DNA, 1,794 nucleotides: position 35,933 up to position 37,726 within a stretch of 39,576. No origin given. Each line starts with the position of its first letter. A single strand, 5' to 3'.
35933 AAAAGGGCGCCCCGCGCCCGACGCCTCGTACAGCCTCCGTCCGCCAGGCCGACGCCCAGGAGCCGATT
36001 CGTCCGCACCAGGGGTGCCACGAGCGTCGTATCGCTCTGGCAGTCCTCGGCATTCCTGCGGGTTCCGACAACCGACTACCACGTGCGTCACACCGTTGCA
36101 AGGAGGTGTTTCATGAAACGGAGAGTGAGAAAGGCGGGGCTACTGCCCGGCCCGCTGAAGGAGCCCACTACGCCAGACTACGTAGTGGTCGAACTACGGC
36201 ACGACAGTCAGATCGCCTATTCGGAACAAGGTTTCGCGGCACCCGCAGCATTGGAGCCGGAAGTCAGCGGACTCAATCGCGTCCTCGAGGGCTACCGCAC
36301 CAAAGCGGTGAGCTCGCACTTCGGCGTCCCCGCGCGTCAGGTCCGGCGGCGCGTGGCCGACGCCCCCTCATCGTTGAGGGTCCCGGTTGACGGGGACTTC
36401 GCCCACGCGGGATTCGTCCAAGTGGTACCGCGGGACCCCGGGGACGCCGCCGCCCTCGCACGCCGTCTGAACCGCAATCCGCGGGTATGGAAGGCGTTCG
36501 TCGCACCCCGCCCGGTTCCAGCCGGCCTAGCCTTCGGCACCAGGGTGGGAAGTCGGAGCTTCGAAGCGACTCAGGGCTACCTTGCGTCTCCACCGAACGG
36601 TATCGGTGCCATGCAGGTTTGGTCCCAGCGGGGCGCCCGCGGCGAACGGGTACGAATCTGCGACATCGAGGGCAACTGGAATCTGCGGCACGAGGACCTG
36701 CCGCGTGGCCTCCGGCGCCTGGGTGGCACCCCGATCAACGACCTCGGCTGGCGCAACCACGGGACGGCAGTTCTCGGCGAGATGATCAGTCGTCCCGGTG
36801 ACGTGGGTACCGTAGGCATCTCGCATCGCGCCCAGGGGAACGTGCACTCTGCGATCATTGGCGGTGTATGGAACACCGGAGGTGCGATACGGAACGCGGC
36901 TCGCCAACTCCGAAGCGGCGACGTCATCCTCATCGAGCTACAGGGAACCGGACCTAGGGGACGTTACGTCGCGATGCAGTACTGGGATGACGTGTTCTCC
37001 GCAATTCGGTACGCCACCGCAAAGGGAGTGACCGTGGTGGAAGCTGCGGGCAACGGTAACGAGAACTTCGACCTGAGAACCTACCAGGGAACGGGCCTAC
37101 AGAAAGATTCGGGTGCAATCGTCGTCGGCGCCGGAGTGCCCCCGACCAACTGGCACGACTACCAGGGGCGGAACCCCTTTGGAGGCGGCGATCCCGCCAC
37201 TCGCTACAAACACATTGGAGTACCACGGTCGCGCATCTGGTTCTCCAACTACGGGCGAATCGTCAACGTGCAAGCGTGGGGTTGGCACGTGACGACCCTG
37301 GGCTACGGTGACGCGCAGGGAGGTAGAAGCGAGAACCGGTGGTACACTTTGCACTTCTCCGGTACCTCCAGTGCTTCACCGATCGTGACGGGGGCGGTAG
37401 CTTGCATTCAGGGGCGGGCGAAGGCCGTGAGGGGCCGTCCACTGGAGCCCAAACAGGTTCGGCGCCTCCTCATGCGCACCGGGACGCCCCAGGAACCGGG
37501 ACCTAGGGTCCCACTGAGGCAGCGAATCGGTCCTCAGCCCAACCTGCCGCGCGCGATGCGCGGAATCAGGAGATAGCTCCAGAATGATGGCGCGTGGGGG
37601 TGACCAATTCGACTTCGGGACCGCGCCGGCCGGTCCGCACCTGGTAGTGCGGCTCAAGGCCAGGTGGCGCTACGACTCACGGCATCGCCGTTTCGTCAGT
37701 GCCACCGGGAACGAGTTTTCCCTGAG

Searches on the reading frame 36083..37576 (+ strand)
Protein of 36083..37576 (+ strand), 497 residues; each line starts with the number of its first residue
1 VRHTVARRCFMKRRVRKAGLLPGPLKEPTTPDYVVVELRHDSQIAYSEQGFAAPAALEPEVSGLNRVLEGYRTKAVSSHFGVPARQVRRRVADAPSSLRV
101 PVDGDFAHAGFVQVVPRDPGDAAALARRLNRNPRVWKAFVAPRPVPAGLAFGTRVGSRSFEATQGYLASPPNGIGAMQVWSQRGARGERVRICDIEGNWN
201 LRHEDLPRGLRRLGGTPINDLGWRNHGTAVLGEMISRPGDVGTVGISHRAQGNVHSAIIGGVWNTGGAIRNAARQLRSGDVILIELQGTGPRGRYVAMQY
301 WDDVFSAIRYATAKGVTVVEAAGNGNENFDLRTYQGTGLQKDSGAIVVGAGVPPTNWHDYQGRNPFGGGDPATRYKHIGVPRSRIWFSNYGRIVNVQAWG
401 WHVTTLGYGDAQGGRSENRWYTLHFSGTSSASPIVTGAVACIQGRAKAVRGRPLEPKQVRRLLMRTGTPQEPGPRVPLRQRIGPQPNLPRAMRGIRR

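Call 71: search_protein_families(library=pfam, proteins=[window:36083-37576:+], max_evalue=0.001)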
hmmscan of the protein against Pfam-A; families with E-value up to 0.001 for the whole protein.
window:36083-37576:+ (497 aa): 1 family
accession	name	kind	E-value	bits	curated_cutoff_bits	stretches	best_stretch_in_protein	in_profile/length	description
PF00082.27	Peptidase_S8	-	7e-12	45.7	21.8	1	296-469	125-275/288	Subtilase family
